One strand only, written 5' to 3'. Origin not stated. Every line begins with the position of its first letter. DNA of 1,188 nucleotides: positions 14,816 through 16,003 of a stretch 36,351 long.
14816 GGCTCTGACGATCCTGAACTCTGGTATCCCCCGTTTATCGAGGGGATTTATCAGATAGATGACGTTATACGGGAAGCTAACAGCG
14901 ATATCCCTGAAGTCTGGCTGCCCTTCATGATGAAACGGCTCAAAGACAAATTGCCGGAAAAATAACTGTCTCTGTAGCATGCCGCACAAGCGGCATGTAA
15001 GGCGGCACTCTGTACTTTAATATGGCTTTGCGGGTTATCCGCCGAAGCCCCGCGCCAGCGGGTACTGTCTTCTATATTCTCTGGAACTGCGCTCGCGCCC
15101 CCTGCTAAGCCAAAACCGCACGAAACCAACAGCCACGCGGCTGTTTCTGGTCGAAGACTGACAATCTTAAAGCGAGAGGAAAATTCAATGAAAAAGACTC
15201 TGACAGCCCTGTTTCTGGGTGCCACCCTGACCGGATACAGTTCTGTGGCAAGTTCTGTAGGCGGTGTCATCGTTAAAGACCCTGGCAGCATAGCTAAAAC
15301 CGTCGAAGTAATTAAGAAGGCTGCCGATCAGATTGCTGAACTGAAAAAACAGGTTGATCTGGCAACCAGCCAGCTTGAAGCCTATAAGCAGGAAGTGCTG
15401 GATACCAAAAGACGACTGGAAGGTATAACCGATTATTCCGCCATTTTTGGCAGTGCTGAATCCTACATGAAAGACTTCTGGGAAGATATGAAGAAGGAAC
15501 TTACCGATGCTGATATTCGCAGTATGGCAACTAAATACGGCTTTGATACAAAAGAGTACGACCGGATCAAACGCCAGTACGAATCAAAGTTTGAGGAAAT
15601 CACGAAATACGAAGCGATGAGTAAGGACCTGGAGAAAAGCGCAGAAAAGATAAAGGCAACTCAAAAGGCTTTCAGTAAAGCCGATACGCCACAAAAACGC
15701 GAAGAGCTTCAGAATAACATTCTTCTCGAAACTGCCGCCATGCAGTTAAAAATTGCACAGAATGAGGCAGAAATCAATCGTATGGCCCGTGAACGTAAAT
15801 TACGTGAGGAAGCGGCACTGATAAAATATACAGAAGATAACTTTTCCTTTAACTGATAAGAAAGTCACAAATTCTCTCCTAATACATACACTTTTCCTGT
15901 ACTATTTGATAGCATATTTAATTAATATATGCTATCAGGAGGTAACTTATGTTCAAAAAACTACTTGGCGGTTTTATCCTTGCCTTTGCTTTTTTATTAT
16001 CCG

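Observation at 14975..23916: Structured elements inserted at gene junctions inside the T4SS operon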

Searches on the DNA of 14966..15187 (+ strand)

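Call 31: search_dna_similar(query=window:14966-15187:+, collection=plasmids, mode=distant, max_rows=50, rows=spread)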
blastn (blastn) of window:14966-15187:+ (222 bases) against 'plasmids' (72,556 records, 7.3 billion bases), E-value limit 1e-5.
The search stops at 5000 records and this limit was reached: more records match than are counted here, and every count below describes the 5000 best-scoring records only.
Records with a match: at least 5000; places in all: 5310; records where one place covers at least 80% of the query: 12.
Best place of each record, by identity: >=99% 5; 95-99% 3; 90-95% 3; 80-90% 106; 60-80% 4883.
By first word of the organism name: Escherichia 3510; Klebsiella 875; Shigella 307; Salmonella 259; Citrobacter 24; Enterobacter 13; uncultured 6; Proteus 2; Raoultella 1; Acinetobacter 1; and 2 more.
By predicted mobility (MOB-suite, as given by PLSDB): conjugative 3830; mobilizable 721; non-mobilizable 449.
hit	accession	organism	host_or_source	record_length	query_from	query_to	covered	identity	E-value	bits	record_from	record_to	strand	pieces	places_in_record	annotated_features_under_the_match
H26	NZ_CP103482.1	Escherichia coli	Homo sapiens,blood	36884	1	222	100%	100.0%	2e-109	401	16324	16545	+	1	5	none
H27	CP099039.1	Escherichia coli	culture,Pooled soil sample collected ...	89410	14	113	45%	77.5%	4e-10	72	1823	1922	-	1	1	hypothetical protein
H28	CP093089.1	Salmonella enterica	-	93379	14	113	45%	76.5%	2e-8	67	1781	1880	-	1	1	none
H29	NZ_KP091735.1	Escherichia coli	-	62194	14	102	40%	80.9%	7e-13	82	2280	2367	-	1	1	none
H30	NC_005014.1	Salmonella enterica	-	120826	14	102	40%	79.8%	7e-13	81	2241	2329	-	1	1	none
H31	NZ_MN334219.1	Salmonella enterica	pig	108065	14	102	40%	79.1%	1e-9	70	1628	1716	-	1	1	none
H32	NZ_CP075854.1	Escherichia coli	Homo sapiens,stool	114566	14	102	40%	78.0%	6e-8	65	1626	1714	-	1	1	none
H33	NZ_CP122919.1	Escherichia coli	Sus scrofa,feces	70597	14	102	40%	78.0%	6e-8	65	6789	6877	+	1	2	none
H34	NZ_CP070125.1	Escherichia coli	Homo sapiens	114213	14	102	40%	76.9%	6e-8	65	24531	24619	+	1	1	none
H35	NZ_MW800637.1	Escherichia coli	-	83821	14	102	40%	76.9%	7e-7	61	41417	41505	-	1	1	none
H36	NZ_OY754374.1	Escherichia coli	hen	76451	14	100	39%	78.7%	2e-8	66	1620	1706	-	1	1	none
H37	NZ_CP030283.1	Escherichia coli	Broiler chicken farm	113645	14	102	40%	76.4%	2e-8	67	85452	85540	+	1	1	hypothetical protein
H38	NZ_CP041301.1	Escherichia coli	Homo sapiens,urine from healthy adult ...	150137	14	102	40%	76.4%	2e-8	67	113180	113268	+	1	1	none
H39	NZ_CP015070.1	Escherichia coli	Homo sapiens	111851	14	102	40%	76.4%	2e-8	67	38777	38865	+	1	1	none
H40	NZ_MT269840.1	Klebsiella pneumoniae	-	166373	14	102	40%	76.4%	2e-8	67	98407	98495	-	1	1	none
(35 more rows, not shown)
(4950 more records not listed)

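Call 50: get_annotated_region(hit=H30, flank=2500)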
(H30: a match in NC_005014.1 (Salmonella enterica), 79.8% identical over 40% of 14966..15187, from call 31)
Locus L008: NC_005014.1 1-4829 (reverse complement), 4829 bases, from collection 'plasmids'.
description: Salmonella enterica subsp. enterica serovar Typhimurium plasmid R64, complete sequence
organism: Salmonella enterica (NCBI taxid 90371)
taxonomy: Bacteria; Pseudomonadota; Gammaproteobacteria; Enterobacterales; Enterobacteriaceae; Salmonella; Salmonella enterica
host: -; source: -; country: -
typing (MOB-suite, as given by PLSDB): conjugative; replicon IncI1/B/O; relaxase MOBP; mating-pair formation MPF_I
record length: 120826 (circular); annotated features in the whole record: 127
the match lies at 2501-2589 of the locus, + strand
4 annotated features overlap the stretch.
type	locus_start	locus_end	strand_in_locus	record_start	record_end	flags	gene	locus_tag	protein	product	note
CDS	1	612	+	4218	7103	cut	-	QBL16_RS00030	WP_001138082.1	Tn3 family transposase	-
predicted_resistance_gene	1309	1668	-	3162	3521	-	arsD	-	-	arsenite efflux transporter metallochaperone ArsD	predicted by amrfinderplus; class ARSENIC; identity 99.17%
CDS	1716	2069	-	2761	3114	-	-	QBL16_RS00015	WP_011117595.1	transcriptional regulator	-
CDS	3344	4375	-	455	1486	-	repA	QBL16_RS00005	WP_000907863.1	plasmid replication initiator RepA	-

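Call 58: search_dna_similar(query=window:14966-15187:+, collection=ecoli_genomes, mode=near, max_rows=30)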
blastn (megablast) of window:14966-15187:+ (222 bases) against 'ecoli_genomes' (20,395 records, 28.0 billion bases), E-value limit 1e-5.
Records with a match: 12; places in all: 42; records where one place covers at least 80% of the query: 12.
Genomes with a match: 12 of 5426; with a place that covers at least 80% of the query: 12. Places per genome that has any: lowest 1, median 4, highest 5. On chromosomes: 0 places; on plasmids: 42.
Best place of each record, by identity: >=99% 8; 90-95% 4.
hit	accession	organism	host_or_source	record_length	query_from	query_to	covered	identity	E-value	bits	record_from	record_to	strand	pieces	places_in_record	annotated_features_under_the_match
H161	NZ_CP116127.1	Escherichia coli strain DETEC-P666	ICU patient oral swab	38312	1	222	100%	100.0%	1e-111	411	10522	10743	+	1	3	none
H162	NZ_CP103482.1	Escherichia coli strain 4621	Homo sapiens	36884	1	222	100%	100.0%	1e-111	411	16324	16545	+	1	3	none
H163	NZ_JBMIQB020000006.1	Escherichia coli strain ZH49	pig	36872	1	222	100%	100.0%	1e-111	411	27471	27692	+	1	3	none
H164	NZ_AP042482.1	Escherichia coli strain OkiPb01676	bovine feces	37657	1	222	100%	100.0%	1e-111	411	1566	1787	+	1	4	none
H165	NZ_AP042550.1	Escherichia coli strain OkiPb01690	bovine feces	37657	1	222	100%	100.0%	1e-111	411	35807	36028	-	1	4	none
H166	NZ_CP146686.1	Escherichia coli strain MS 196-1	Homo sapiens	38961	1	222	100%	99.5%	4e-110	405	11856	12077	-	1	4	none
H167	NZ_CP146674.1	Escherichia coli strain MS 21-1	Homo sapiens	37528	14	222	94%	99.0%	3e-101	375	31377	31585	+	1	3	none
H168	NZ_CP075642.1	Escherichia coli strain S19-141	Homo sapiens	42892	14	216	91%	94.6%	8e-83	315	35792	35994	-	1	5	none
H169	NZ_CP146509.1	Escherichia coli strain 10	Ground beef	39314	14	216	91%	94.6%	8e-83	315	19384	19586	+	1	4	none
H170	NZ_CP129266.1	Escherichia coli strain STEC1588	Homo sapiens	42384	14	216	91%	94.6%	8e-83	315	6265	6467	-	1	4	none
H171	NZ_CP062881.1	Escherichia coli O157:H16 strain Res13-Lact-PEA12-26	Sus scrofa domesticus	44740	1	184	83%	100.0%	1e-90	340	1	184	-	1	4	none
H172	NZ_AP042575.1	Escherichia coli strain OkiPb01696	bovine feces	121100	14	208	88%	90.8%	1e-66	261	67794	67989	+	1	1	none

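Call 81: get_annotated_region(hit=H172, flank=6000)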
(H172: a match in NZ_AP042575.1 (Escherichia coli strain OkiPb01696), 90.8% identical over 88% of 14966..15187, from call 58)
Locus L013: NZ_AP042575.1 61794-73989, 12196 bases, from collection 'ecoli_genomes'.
description: Escherichia coli strain OkiPb01696 plasmid pOkiPb01696_1, complete sequence
organism: Escherichia coli strain OkiPb01696 (NCBI taxid 562)
replicon: plasmid pOkiPb01696_1; assembly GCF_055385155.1
host: -; source: bovine feces; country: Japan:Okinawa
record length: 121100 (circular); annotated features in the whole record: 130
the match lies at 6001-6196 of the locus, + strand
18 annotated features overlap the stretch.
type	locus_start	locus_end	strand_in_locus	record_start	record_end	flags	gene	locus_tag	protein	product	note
CDS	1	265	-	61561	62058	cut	-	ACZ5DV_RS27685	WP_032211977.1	entry exclusion protein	-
CDS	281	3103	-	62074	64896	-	traG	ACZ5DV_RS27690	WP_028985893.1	conjugal transfer mating-pair stabilization protein TraG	-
CDS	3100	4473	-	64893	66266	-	traH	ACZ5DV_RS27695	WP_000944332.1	conjugal transfer pilus assembly protein TraH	-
CDS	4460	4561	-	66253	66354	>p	-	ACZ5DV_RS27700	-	F-type conjugal transfer protein TrbF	incomplete; partial in the middle of a contig; missing N-terminus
CDS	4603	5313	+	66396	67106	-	-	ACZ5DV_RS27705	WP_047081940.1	P-loop NTPase family protein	-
CDS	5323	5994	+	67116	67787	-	-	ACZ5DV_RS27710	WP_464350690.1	hypothetical protein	-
CDS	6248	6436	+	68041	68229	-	-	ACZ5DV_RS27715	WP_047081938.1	DUF5397 family protein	-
CDS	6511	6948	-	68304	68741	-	-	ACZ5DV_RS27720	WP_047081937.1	type II toxin-antitoxin system HicB family antitoxin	-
CDS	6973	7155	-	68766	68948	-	-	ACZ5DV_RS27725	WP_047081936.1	type II toxin-antitoxin system HicA family toxin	-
CDS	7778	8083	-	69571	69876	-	-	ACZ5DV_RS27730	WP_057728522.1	hypothetical protein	-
CDS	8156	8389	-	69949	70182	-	-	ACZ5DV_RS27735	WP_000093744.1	hypothetical protein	-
CDS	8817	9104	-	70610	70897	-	-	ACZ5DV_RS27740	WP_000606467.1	hypothetical protein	-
CDS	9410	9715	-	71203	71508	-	-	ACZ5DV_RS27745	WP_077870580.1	hypothetical protein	-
CDS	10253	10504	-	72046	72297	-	-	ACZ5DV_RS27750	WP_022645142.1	helix-turn-helix domain-containing protein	-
CDS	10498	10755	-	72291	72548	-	-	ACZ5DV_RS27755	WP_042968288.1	hypothetical protein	-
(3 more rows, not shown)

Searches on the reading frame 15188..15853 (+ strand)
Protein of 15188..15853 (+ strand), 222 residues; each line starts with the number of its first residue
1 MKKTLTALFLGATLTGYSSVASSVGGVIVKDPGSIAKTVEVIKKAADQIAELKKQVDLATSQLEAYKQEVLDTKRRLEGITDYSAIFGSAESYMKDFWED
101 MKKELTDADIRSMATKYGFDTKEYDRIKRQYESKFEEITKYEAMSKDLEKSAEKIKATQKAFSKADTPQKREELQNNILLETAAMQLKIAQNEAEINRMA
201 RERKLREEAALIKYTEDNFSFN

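Call 76: search_protein_families(proteins=[window:15188-15853:+], library=ncbifam, max_evalue=0.01)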
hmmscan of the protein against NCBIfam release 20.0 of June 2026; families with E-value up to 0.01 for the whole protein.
window:15188-15853:+ (222 aa): 3 families
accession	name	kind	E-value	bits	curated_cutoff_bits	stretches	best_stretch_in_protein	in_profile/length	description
TIGR02791.1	VirB5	equivalog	1.1e-05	25.3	132.25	1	1-188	1-196/220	P-type DNA transfer protein VirB5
NF033930.1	pneumo_PspA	exception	0.007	15.1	850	1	26-215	150-342/659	pneumococcal surface protein A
NF046041.1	holin_NGO1622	hypoth_equivalog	0.0087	16.5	75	0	8-73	12-75/89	NGO1622 family putative holin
